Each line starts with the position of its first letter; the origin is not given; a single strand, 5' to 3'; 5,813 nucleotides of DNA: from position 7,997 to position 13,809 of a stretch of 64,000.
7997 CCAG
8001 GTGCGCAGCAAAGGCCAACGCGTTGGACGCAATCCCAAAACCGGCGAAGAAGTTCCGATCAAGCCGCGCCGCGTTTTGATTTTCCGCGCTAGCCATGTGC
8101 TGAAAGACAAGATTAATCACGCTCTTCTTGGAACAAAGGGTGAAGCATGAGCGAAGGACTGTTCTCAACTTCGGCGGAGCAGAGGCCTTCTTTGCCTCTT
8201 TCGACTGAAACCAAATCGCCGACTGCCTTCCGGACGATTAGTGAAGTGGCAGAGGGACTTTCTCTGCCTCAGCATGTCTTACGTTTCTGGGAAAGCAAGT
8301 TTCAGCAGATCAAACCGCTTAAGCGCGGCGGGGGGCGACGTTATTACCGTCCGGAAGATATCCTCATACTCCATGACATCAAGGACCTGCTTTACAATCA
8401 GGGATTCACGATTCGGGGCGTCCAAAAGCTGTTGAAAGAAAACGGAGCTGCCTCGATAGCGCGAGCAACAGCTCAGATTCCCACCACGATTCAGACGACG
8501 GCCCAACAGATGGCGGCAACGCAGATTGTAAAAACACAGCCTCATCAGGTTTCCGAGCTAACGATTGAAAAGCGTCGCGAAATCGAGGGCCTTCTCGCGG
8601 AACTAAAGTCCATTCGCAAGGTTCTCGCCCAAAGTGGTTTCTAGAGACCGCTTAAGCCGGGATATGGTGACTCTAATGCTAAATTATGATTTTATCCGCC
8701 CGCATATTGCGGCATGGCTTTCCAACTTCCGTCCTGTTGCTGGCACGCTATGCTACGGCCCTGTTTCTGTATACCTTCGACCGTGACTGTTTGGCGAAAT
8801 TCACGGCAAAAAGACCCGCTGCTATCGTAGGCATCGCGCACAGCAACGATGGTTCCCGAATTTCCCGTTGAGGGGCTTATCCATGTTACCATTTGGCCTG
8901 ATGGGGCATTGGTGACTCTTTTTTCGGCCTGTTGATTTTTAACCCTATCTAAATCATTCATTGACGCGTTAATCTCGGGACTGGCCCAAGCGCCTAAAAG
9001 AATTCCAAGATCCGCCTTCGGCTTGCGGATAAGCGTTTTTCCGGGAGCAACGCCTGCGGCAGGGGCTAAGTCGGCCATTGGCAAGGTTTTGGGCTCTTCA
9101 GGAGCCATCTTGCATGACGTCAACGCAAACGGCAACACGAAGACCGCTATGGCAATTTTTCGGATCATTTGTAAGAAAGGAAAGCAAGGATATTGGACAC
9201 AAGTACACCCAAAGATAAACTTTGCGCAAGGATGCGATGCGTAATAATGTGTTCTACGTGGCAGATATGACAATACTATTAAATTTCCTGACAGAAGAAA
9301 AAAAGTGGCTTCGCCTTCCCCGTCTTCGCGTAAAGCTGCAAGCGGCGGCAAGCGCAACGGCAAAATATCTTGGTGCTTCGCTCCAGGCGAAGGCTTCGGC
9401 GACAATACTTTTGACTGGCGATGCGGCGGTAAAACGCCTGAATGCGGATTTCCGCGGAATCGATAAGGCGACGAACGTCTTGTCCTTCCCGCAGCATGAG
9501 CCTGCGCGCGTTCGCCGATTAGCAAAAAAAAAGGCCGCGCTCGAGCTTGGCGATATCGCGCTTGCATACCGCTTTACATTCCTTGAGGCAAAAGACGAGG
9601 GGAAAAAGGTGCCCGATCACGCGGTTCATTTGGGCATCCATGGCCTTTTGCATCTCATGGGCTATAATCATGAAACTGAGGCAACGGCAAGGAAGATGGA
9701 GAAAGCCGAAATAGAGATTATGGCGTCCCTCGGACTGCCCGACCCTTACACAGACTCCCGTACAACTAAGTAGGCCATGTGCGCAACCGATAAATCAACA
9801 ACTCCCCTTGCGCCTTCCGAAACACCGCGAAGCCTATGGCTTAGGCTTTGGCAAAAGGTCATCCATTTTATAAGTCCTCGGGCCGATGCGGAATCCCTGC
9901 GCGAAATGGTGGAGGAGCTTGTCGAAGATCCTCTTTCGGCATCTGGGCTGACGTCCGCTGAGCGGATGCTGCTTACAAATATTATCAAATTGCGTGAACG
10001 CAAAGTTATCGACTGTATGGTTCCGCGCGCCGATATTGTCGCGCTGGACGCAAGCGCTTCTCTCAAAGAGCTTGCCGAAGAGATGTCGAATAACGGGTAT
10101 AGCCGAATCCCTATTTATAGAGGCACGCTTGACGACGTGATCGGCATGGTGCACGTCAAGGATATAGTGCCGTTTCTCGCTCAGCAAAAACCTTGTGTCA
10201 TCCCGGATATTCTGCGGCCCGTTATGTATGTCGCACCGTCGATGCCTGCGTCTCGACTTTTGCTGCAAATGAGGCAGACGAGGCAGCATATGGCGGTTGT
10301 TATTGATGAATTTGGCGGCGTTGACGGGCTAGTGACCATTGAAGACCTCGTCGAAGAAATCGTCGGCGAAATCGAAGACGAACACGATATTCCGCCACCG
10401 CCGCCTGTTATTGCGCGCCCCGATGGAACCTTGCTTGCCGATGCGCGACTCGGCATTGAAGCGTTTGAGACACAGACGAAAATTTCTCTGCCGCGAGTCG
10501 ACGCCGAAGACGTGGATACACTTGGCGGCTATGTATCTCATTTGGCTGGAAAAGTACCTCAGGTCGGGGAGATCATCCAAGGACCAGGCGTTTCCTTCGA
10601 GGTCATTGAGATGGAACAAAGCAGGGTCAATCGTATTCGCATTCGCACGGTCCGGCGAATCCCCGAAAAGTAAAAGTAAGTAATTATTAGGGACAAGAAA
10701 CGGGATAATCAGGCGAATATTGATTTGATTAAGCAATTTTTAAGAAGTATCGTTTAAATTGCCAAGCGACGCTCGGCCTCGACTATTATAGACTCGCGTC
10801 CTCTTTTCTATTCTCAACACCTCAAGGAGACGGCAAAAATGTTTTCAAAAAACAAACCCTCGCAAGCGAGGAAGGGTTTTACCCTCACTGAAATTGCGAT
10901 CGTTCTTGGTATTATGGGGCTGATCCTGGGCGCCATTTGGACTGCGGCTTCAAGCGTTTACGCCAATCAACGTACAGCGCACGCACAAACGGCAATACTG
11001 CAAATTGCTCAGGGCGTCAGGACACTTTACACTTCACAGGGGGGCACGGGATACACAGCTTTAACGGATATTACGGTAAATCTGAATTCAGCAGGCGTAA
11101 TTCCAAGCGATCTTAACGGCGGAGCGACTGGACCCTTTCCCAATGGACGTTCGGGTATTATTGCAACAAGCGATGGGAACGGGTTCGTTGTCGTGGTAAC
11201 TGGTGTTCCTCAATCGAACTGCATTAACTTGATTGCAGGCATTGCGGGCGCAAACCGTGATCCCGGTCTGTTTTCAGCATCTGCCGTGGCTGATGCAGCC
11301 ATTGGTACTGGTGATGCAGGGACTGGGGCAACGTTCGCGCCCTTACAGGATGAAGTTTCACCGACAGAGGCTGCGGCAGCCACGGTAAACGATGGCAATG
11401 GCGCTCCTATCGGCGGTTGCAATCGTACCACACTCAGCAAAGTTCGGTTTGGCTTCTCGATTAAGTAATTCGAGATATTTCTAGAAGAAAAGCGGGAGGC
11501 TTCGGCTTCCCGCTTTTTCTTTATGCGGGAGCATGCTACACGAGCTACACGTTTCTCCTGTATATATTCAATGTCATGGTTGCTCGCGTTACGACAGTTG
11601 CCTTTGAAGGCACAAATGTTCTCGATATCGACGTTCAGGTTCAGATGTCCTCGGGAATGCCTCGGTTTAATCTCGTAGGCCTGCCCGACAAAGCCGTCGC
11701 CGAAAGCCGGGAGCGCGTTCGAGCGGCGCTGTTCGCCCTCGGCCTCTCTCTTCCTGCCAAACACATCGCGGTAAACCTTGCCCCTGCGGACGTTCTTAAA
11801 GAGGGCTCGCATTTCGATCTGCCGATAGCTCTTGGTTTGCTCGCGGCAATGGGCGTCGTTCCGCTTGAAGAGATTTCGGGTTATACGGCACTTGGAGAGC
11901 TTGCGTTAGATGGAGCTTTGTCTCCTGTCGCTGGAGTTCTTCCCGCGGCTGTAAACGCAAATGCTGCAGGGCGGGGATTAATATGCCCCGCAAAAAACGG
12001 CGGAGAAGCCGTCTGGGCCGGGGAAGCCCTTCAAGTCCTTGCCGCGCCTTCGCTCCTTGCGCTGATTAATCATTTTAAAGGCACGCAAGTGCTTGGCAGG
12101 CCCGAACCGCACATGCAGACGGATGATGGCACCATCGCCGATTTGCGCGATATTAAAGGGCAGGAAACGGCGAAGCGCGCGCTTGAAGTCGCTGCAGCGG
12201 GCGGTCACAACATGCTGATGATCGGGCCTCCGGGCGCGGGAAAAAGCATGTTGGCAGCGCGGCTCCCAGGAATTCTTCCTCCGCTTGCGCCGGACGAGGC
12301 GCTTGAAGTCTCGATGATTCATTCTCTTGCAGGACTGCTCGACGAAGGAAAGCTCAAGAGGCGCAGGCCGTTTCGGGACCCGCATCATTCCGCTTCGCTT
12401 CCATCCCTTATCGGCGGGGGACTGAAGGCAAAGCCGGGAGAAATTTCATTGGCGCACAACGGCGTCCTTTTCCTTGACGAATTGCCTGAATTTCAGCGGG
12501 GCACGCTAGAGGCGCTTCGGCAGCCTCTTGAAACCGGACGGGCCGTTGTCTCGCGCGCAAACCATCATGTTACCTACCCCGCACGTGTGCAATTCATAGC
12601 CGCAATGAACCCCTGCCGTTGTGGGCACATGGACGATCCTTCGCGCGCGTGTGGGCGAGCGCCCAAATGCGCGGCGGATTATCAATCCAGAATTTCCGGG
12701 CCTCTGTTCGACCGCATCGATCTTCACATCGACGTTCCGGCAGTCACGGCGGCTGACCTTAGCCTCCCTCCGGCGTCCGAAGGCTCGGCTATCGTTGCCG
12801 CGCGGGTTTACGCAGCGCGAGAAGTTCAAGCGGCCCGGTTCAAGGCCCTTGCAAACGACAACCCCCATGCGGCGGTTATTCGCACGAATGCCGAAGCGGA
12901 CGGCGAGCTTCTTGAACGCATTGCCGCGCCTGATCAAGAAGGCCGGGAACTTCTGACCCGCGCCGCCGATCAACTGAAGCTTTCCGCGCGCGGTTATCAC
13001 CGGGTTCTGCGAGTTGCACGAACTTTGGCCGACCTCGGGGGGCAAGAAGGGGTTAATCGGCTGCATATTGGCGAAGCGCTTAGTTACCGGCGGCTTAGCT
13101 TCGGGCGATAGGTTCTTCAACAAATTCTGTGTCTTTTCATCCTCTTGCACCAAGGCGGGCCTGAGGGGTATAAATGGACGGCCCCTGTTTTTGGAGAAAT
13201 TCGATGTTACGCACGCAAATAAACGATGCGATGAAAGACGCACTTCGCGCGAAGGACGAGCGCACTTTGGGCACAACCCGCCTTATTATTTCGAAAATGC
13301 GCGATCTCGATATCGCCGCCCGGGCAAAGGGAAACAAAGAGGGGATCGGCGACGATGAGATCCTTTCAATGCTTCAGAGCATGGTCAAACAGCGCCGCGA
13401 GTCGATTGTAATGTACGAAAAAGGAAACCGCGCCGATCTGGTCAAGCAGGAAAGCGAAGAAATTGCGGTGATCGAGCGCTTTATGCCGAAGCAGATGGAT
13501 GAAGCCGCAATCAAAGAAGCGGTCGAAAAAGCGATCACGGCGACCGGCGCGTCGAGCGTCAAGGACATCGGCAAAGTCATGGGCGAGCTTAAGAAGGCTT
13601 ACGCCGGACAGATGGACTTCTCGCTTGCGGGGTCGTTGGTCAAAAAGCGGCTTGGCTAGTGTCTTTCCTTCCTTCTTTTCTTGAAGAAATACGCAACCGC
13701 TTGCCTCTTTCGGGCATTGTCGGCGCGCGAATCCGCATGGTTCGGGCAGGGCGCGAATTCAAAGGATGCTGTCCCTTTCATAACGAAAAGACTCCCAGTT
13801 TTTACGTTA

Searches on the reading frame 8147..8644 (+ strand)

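Call 46: search_protein_families(library=pfam, proteins=[window:8147-8644:+], max_evalue=0.00001)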
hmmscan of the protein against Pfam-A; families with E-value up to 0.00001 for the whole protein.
window:8147-8644:+ (165 aa): 2 families
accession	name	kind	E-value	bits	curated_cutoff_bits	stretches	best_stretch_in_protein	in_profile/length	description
PF13411.12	MerR_1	-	3.1e-20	72.5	21.6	1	30-98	2-68/69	MerR HTH family regulatory protein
PF00376.29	MerR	-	1.7e-07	31.3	28.2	1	30-67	1-38/38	MerR family regulatory protein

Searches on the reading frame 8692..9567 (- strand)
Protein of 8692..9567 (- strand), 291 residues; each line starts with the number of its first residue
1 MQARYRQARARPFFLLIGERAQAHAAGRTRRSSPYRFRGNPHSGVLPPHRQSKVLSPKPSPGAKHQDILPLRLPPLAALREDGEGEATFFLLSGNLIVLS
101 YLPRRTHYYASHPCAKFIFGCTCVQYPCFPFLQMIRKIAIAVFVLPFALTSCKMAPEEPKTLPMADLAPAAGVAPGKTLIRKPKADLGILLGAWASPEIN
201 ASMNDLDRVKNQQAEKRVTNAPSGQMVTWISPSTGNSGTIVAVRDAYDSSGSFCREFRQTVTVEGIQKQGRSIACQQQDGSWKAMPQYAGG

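Call 46: search_protein_families(library=pfam, proteins=[window:8692-9567:-], max_evalue=0.00001)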
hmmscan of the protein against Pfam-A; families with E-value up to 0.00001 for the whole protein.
window:8692-9567:- (291 aa): 1 family
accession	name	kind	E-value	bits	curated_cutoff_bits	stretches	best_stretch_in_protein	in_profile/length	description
PF16998.10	17kDa_Anti_2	-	2.7e-08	34.1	26.6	1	197-283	25-109/116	17 kDa outer membrane surface antigen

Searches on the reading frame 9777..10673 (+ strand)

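Call 46: search_protein_families(library=pfam, proteins=[window:9777-10673:+], max_evalue=0.00001)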
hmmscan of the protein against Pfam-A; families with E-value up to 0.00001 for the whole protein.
window:9777-10673:+ (298 aa): 2 families
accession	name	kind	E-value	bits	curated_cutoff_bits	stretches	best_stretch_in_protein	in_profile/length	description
PF00571.33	CBS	-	2.1e-18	66.8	24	2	82-133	4-54/57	CBS domain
PF03471.22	CorC_HlyC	-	7.5e-18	64.8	27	1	214-292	3-80/81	Transporter associated domain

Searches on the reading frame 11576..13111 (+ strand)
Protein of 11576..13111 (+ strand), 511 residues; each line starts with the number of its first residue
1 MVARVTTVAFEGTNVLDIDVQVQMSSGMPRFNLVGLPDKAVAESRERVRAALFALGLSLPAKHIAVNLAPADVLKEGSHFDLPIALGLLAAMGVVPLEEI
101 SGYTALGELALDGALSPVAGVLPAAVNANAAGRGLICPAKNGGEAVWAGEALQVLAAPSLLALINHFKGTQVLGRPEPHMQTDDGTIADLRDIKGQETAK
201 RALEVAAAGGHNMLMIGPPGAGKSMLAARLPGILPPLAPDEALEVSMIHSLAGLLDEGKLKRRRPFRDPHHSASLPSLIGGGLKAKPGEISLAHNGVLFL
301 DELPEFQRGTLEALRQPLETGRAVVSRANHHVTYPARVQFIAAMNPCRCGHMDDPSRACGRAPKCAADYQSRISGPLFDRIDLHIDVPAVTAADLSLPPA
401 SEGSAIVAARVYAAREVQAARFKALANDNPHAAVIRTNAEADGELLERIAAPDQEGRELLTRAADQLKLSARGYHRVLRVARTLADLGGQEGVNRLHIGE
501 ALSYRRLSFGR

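Call 46: search_protein_families(library=pfam, proteins=[window:11576-13111:+], max_evalue=0.00001)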
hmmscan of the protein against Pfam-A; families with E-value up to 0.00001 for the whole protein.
window:11576-13111:+ (511 aa): 5 families
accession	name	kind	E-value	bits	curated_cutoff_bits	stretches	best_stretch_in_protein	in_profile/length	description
PF01078.27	Mg_chelatase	-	5.1e-94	313.9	20.3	1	189-394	1-206/207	Magnesium chelatase, subunit ChlI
PF13541.12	ChlI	-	6e-39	133.1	27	1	20-141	1-121/121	Subunit ChlI of Mg-chelatase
PF13335.12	Mg_chelatase_C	-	1.5e-27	96.5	26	1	402-505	2-94/94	Magnesium chelatase, subunit ChlI C-terminal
PF07728.20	AAA_5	-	1.7e-07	31.8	22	1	212-348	1-125/139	AAA domain (dynein-related subfamily)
PF00493.29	MCM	-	1.9e-07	30.9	23.3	0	285-348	112-175/224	MCM P-loop domain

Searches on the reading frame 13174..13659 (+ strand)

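Call 46: search_protein_families(library=pfam, proteins=[window:13174-13659:+], max_evalue=0.00001)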
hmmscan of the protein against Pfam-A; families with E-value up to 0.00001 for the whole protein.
window:13174-13659:+ (161 aa): 1 family
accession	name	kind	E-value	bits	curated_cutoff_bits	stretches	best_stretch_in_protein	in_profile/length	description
PF09424.15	YqeY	-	1.6e-42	145.4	27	1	14-160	2-143/143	Yqey-like protein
